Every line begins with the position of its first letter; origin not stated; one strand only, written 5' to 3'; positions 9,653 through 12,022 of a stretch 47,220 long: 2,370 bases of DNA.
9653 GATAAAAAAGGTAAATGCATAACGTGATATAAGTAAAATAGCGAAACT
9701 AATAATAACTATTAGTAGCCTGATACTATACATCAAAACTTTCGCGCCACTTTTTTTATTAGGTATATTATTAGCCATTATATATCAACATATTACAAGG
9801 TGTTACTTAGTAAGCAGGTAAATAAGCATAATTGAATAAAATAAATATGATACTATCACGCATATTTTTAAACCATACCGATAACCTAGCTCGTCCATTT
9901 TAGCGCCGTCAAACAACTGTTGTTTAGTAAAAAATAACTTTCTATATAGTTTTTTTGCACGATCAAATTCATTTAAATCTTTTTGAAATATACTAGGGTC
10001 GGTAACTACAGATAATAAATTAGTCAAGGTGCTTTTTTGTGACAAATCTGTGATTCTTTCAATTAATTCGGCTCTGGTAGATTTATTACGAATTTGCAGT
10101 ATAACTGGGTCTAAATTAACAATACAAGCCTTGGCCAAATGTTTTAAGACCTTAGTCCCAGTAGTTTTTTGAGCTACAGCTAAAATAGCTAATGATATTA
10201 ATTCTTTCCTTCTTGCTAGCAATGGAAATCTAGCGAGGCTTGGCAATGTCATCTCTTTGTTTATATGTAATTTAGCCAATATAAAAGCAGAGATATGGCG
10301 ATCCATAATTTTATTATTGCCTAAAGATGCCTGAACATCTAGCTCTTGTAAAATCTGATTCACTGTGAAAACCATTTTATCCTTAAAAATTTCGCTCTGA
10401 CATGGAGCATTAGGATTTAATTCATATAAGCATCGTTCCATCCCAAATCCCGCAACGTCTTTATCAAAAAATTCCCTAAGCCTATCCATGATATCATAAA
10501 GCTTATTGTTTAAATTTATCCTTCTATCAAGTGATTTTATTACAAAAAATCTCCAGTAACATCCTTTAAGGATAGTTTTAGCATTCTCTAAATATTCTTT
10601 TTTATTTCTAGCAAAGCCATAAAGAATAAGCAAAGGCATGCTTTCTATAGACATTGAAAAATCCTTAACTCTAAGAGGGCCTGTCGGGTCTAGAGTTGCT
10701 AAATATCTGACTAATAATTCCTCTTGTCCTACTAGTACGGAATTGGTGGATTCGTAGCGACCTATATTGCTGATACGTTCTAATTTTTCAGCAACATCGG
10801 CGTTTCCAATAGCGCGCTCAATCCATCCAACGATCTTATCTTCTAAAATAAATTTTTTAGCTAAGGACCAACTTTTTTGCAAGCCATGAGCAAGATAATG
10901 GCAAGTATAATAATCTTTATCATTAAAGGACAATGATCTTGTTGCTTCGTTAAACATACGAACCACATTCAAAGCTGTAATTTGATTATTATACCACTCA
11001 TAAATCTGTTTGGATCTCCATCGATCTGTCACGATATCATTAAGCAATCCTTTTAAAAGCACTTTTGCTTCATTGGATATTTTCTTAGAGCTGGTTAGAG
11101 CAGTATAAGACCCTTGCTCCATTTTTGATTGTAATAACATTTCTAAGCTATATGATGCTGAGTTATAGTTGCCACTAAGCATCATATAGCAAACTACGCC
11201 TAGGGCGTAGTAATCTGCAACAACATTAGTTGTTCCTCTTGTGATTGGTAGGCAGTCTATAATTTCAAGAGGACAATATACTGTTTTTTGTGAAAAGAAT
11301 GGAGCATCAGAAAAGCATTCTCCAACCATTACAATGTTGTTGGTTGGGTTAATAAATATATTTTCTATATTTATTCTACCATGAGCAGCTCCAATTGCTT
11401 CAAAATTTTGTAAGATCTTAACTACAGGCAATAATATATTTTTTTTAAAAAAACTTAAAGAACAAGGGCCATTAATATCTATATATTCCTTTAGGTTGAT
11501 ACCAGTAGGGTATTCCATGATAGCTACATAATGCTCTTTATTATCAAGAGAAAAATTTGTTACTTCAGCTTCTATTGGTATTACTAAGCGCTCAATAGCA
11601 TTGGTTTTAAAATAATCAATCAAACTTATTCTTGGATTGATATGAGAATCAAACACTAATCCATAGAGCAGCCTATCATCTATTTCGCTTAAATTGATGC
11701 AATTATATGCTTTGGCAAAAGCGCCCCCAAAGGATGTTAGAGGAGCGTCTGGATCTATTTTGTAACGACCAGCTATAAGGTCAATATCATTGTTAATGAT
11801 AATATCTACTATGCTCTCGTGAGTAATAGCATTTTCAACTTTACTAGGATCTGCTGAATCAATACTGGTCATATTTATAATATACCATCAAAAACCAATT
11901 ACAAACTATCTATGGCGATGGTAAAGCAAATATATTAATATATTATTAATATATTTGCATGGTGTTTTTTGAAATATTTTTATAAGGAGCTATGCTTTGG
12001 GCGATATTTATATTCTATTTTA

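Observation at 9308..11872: Catalytically dead kinase-fold membrane protein plus a 4-TM partner, directly upstream of cheY-cheZ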

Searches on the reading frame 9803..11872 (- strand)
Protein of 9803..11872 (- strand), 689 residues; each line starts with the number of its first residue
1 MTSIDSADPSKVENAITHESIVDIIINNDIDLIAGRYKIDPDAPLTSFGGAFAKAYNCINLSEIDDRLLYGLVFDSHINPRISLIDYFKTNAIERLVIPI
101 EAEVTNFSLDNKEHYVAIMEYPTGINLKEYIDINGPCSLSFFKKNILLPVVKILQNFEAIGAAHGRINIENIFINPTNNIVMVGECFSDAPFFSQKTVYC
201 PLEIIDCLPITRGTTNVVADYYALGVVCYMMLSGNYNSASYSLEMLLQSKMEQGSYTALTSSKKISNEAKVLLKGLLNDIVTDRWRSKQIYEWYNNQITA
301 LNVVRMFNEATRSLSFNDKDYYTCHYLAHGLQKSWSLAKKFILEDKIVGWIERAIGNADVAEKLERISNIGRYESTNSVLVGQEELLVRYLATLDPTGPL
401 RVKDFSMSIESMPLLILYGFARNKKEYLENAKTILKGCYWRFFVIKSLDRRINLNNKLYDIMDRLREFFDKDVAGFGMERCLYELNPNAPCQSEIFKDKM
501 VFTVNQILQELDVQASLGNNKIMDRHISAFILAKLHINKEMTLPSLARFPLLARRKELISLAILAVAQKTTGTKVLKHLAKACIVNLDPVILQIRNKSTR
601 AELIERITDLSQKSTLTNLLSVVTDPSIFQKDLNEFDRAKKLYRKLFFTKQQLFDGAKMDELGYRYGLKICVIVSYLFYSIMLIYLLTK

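Call 3: search_protein_families(library=pfam, proteins=[window:9803-11872:-], max_evalue=1)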
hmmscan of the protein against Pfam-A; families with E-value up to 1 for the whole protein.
window:9803-11872:- (689 aa): 1 family
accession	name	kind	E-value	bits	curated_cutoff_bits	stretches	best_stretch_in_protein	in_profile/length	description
PF00069.31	Pkinase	-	7.9e-06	25.9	31.7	1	110-291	68-258/263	Protein kinase domain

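Call 4: search_protein_families(library=ncbifam, proteins=[window:9803-11872:-], max_evalue=1)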
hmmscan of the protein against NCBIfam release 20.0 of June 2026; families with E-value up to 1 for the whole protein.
window:9803-11872:- (689 aa): 2 families
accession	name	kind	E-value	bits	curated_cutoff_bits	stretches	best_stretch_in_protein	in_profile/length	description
NF047741.1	antiphage_MADS6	equivalog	0.00016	20.4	460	1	104-288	261-450/612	methylation-associated defense system protein kinase MAD6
NF033483.0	PknB_PASTA_kin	equivalog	0.014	14.4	450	1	110-235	78-205/563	Stk1 family PASTA domain-containing Ser/Thr kinase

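Call 5: find_homologous_proteins(query=window:9803-11872:-, max_evalue=0.001)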
Query window:9803-11872:- (689 aa): 8 proteins with E <= 0.001 among 8000 candidates.
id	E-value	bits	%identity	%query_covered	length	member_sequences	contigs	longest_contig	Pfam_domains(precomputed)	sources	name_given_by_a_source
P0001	0.0e+0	1542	100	100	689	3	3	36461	PF00069.32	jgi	jgi:hypothetical protein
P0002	0.0e+0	1236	78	100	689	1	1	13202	PF00069.32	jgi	jgi:serine/threonine protein kinase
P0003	7.7e-106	373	32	97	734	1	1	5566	PF00069.32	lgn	-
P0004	1.1e-102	363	32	96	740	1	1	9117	PF00069.32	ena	-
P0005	2.7e-60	223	28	89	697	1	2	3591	PF00069.32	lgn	-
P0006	1.6e-55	207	27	89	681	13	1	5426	-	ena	-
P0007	8.6e-49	185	24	94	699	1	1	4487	-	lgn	-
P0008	1.3e-48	184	28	86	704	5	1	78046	-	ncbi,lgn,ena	-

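Call 6: search_solved_structures(query=window:9803-11872:-, max_evalue=1, show_alignments=3)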
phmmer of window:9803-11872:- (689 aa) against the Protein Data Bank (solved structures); distinct sequences matched with E-value up to 1: 25.
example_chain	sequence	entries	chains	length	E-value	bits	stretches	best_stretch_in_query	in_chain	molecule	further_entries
9ruj_A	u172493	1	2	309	3e-05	25.9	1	91-287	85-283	Serine/threonine-protein kinase StkP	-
9ruk_A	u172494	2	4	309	4.5e-05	25.3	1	91-287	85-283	Serine/threonine-protein kinase StkP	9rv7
9ru3_A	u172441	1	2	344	5.1e-05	25.1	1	92-295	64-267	Serine/threonine-protein kinase StkP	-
9ymt_A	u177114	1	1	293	0.0013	20.5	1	112-235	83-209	Serine/Threonine Kinase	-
4eqm_A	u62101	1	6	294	0.0013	20.4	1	112-235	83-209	Protein kinase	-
3ma6_A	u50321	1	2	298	0.0058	18.3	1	210-289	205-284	Calmodulin-domain protein kinase 1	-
4m97_A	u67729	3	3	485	0.0085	17.8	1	210-294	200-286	Calmodulin-like domain protein kinase isoenzyme gamma, related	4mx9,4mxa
3i79_A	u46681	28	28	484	0.0085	17.8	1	210-294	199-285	Calmodulin-domain protein kinase 1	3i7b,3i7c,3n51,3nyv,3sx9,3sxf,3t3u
4ieb_A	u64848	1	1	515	0.0089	17.7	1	210-294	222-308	Calmodulin-domain protein kinase 1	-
3ku2_A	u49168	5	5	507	0.0093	17.7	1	210-294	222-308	Calmodulin-domain protein kinase 1 | Non-specific serine/threonine protein kinase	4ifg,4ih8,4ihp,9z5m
3hx4_A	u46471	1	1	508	0.0093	17.7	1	210-294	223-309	Calmodulin-domain protein kinase 1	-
4yga_A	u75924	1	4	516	0.0096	17.6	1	210-294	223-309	Calmodulin-domain protein kinase 1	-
9z5l_A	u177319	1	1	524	0.0098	17.6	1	210-294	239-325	Non-specific serine/threonine protein kinase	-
5dvr_A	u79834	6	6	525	0.0099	17.6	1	210-294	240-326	Calmodulin-domain protein kinase 1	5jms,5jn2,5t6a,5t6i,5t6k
4ysj_A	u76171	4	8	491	0.019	16.7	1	210-297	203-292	Calmodulin-like domain protein kinase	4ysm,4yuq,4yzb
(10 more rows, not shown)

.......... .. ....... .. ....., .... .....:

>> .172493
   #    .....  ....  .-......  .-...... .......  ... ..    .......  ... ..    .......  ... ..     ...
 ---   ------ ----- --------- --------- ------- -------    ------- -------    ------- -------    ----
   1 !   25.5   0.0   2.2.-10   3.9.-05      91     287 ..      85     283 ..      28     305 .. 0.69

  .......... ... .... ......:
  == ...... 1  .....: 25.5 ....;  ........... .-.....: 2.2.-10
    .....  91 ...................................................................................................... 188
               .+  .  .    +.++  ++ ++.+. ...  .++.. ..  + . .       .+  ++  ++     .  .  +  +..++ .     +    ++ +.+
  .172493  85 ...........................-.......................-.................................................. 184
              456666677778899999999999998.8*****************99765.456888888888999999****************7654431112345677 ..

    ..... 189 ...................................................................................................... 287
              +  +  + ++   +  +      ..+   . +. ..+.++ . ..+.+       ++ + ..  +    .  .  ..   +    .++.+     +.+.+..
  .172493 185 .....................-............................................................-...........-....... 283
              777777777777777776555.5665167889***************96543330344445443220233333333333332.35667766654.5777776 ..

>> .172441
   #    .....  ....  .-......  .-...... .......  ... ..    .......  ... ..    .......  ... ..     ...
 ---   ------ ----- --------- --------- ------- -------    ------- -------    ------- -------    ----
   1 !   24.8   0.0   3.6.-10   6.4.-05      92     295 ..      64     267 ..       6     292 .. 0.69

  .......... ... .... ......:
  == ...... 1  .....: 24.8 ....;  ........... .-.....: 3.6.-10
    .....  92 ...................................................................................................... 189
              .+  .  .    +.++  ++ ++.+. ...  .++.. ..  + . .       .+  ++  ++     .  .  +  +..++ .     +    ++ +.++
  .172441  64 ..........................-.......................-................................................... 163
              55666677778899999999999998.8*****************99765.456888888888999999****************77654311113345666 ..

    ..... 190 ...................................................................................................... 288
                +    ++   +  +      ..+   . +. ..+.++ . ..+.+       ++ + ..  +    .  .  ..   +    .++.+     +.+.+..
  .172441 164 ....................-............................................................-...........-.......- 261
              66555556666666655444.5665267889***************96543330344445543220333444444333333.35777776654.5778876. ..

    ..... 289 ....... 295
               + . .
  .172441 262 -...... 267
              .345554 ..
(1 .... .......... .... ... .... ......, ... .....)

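Call 8: find_encoding_contigs(protein=P0008, flank=10000, max_places=4)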
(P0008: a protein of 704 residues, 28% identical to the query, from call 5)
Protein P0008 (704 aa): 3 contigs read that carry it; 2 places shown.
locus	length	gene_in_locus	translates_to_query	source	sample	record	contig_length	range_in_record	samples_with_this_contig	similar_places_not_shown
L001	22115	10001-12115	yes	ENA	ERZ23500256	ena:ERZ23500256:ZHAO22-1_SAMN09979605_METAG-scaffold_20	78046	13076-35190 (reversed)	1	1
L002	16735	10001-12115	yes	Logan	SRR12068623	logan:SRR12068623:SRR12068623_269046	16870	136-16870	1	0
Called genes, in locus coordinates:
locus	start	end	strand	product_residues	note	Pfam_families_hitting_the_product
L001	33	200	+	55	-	PF00471:Ribosomal_L33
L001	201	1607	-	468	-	PF00072:Response_reg, PF00990:GGDEF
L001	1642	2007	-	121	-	PF00072:Response_reg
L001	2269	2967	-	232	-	PF00027:cNMP_binding, PF13545:HTH_Crp_2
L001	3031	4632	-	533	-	PF01019:G_glu_transpept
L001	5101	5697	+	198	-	-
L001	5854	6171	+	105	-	PF12840:HTH_20, PF01022:HTH_5 (weak), PF12802:MarR_2 (weak), PF09339:HTH_IclR (weak)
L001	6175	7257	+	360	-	PF03773:ArsP_1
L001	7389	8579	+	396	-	PF13393:tRNA-synt_His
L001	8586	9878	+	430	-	PF00709:Adenylsucc_synt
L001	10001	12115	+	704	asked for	-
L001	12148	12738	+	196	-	-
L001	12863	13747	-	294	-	PF00140:Sigma70_r1_2 (weak), PF04542:Sigma70_r2, PF04545:Sigma70_r4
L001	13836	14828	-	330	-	PF00849:PseudoU_synth_2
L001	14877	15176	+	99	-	-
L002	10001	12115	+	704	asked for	-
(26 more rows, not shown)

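Call 12: find_encoding_contigs(protein=P0002, flank=10000, max_places=3)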
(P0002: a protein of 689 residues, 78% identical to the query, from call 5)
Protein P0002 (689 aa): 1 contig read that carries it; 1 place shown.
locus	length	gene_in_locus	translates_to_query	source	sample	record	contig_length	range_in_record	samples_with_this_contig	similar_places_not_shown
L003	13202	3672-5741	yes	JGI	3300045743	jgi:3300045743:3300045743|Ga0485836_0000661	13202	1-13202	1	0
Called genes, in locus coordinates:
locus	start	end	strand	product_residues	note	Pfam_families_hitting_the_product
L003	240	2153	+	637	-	PF00012:HSP70, PF06723:MreB_Mbl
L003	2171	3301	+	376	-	PF00226:DnaJ, PF01556:DnaJ_C, PF00684:DnaJ_CXXCXGXG, PF27439:DnaJ_C_2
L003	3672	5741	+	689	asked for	PF00069:Pkinase (weak)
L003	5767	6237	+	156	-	-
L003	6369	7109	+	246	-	PF08241:Methyltransf_11 (weak), PF13847:Methyltransf_31 (weak)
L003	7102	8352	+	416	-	PF07690:MFS_1, PF13000:Acatn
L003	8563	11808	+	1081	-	PF01443:Viral_helicase1 (faint), PF13086:AAA_11 (weak), PF13245:AAA_19 (faint), PF13604:AAA_30 (faint), PF13086:AAA_11, PF13087:AAA_12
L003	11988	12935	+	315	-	PF02016:Peptidase_S66, PF17676:Peptidase_S66C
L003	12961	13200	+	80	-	?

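Call 13: find_encoding_contigs(protein=P0004, flank=10000, max_places=3)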
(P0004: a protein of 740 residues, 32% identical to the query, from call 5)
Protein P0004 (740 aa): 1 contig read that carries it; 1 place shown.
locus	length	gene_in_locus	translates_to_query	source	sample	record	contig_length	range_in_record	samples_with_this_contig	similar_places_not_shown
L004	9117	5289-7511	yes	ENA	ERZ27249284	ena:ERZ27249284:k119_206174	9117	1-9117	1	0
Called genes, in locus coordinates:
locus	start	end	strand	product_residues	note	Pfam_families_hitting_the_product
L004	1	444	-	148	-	?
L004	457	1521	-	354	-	PF08448:PAS_4 (weak), PF13426:PAS_9, PF08447:PAS_3 (weak), PF00990:GGDEF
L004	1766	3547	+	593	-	PF00805:Pentapeptide (faint), PF13599:Pentapeptide_4 (faint), PF03536:OspF_SpvC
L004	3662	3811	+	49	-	-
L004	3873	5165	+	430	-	PF00709:Adenylsucc_synt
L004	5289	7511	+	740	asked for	PF00069:Pkinase (faint)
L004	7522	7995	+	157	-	-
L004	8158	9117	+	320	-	?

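Call 14: find_encoding_contigs(protein=P0003, flank=10000, max_places=3)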
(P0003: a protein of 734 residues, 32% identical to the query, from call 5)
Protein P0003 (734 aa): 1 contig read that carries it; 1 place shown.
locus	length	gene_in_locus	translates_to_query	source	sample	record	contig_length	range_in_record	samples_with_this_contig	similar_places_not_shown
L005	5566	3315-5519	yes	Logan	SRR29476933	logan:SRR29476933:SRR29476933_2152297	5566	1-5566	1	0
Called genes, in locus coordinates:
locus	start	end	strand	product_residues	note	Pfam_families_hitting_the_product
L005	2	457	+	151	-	?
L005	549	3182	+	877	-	PF01411:tRNA-synt_2c, PF07973:tRNA_SAD, PF02272:DHHA1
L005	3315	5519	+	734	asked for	PF00069:Pkinase (weak)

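Call 20: list_cluster_members(proteins=[P0008, P0006, P0001])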
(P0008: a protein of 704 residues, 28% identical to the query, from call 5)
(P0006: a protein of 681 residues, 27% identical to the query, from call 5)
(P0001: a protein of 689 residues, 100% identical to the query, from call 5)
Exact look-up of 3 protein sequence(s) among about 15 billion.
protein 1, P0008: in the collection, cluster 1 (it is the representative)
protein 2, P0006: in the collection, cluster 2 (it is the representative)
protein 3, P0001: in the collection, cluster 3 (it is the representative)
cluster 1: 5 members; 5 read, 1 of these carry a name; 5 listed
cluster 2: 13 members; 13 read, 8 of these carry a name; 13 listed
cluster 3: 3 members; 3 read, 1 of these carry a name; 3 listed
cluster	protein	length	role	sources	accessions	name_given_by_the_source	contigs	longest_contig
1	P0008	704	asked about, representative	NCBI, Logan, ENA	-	-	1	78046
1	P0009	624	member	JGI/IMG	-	hypothetical protein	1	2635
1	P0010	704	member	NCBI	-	-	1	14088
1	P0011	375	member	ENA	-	-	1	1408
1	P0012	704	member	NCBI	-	-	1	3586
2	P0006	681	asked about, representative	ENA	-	-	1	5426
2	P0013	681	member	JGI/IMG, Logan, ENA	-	hypothetical protein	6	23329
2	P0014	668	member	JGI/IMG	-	hypothetical protein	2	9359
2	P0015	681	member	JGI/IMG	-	hypothetical protein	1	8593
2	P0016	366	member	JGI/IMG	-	hypothetical protein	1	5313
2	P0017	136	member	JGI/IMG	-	hypothetical protein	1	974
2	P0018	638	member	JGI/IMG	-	hypothetical protein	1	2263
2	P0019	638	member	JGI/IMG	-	hypothetical protein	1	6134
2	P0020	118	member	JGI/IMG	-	hypothetical protein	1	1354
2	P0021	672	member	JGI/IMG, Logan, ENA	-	-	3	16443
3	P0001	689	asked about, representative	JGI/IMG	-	hypothetical protein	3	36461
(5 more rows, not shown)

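Call 22: find_related_loci(query=A1, collection=genome_contigs, flank=8000)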
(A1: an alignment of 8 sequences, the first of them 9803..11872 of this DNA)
Query A1 (689 aa) in genome_contigs; peptide patterns used: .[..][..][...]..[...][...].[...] (x = any residue, [..] = any of these).
213 stretches matched a pattern; 198 encode a relative of the query (tblastn E <= 1e-3); the best 80 are kept; 80 distinct loci.
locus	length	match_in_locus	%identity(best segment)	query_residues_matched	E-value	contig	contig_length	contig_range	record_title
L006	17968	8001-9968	33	33-689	2e-109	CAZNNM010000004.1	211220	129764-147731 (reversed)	MAG TPA_asm: uncultured Rickettsiales bacterium isolate SRP199154_co2_81 genome assembly, contig: NODE_23_length_211220_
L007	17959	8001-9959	27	36-687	1e-87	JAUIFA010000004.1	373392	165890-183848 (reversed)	MAG: Alphaproteobacteria bacterium isolate 8_bin.59 NODE_53_length_373392_cov_1.965357, whole genome shotgun sequence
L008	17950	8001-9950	27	39-689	1e-82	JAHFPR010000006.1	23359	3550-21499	MAG: Alphaproteobacteria bacterium isolate nzgw531 NODE_808_length_23360_cov_2.847240, whole genome shotgun sequence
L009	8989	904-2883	29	27-686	1e-86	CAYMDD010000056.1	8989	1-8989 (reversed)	MAG TPA_asm: uncultured Rickettsiales bacterium isolate binchicken_co311_53 genome assembly, contig: NODE_12294_length_8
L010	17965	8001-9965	27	33-687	5e-75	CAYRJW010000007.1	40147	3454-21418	MAG TPA_asm: uncultured Rickettsiales bacterium isolate SRP286056_co1_694 genome assembly, contig: NODE_1006_length_4014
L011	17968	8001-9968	27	21-684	5e-73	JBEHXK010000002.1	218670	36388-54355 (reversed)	MAG: Pseudomonadota bacterium isolate ES1.bin.56 NODE_61_length_218670_cov_6.004566, whole genome shotgun sequence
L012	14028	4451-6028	31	31-558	4e-72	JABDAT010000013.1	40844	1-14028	MAG: Alphaproteobacteria bacterium isolate BWOrgHeat_Nextera6_MAG3 3300020667.a:Ga0206890_1037, whole genome shotgun seq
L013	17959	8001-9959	26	32-677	2e-71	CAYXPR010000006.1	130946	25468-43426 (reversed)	MAG TPA_asm: uncultured Rickettsiales bacterium isolate SRP287051_co2_121 genome assembly, contig: NODE_262_length_13094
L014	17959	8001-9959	26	32-677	2e-71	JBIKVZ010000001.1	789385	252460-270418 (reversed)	MAG: Rickettsiales bacterium isolate ME2015-09-01_3300035663_group6_bin56 Rohwer_bin1979_scaffold_1_c1, whole genome sho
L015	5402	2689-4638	28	29-682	4e-71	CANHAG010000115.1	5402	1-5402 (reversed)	MAG: Rhodospirillaceae bacterium isolate RE-15aug16-64 genome assembly, contig: RE-15aug16-C31340, whole genome shotgun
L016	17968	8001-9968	27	31-689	4e-71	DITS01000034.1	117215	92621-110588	MAG TPA_asm: Alphaproteobacteria bacterium UBA6178 UBA6178_contig_36259, whole genome shotgun sequence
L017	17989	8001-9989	25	33-689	3e-69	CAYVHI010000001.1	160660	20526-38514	MAG TPA_asm: uncultured Rickettsiales bacterium isolate SRP287051_co2_205 genome assembly, contig: NODE_167_length_16066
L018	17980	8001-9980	31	31-687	2e-104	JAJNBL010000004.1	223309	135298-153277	MAG: Rickettsiales bacterium isolate C_No_T20_B_bin.125 scaffold_46, whole genome shotgun sequence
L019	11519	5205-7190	25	17-687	1e-66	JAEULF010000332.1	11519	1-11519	MAG: Alphaproteobacteria bacterium isolate new MAG-114 k141_1470822, whole genome shotgun sequence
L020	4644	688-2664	25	22-687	8e-65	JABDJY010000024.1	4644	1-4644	MAG: Alphaproteobacteria bacterium isolate SS_bin_35 k127_2557921, whole genome shotgun sequence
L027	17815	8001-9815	26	33-645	1e-62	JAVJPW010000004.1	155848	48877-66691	MAG: Alphaproteobacteria bacterium isolate E1-EBD-17 k141_34203, whole genome shotgun sequence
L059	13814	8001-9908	26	25-644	1e-54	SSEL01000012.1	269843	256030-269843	MAG: Rhodospirillaceae bacterium isolate Bin_26_3 c_000000060836, whole genome shotgun sequence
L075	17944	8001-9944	24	1-655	2e-52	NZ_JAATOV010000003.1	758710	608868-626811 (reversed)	Thalassospira lucentensis strain HF2 NODE_3_length_758710_cov_6.229249, whole genome shotgun sequence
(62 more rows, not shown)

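Call 25: predict_structure(alignment_id=A1)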
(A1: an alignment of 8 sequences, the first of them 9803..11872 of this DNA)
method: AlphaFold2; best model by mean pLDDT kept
length: 689 residues; sequences in the alignment: 8
mean_pLDDT: 81.2   pTM: 0.77
mean pLDDT of the five models: 81.2, 80.1, 77.8, 77.4, 76.6
residues with pLDDT >= 90: 141; 70-90: 451; 50-70: 52; < 50: 45
segments of 3 or more residues with pLDDT < 50: 1-27, 375-380, 445-455
pLDDT, mean of each block of 10 residues (from residue 1): 33 37 49 88 83 89 79 79 73 84 87 89 91 90 89 88 86 89 86 85 85 78 93 71 85 87 80 89 87 84 69 92 92 91 86 88 84 49 79 85 84 86 87 84 52 57 78 80 85 84 91 88 90 88 85 87 92 84 88 86 87 79 88 87 83 62 75 81 75
secondary structure, 60 per line:
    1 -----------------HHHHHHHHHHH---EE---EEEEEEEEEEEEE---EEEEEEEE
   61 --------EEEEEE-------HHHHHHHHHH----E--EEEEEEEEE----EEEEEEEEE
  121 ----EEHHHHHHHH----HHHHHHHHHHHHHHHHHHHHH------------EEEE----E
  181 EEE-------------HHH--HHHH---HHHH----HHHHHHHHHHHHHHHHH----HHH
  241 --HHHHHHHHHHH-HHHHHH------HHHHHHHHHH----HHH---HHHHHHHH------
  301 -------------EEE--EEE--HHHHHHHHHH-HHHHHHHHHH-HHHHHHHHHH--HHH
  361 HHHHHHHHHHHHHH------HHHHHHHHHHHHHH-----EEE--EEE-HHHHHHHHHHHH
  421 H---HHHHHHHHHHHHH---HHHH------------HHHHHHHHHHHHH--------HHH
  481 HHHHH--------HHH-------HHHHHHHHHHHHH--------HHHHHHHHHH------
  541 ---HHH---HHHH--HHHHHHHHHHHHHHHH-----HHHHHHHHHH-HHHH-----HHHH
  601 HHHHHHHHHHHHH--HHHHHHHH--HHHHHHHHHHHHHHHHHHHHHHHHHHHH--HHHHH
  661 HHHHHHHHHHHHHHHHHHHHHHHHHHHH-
elements in order (helices of 4 or more, strands of 3 or more residues): H18-28 E37-49 E53-60 E69-74 H82-91 E99-107 E112-120 H127-134 H139-159 E172-175 E180-183 H202-205 H209-212 H217-233 H243-253 H255-260 H267-276 H287-294 E314-316 E319-321 H324-333 H335-344 H346-355 H358-374 H381-394 E400-402 E405-407 H409-421 H425-437 H441-444 H457-469 H478-485 H504-516 H525-534 H550-553 H556-571 H577-586 H588-591 H597-613 H616-623 H626-653 H656-688
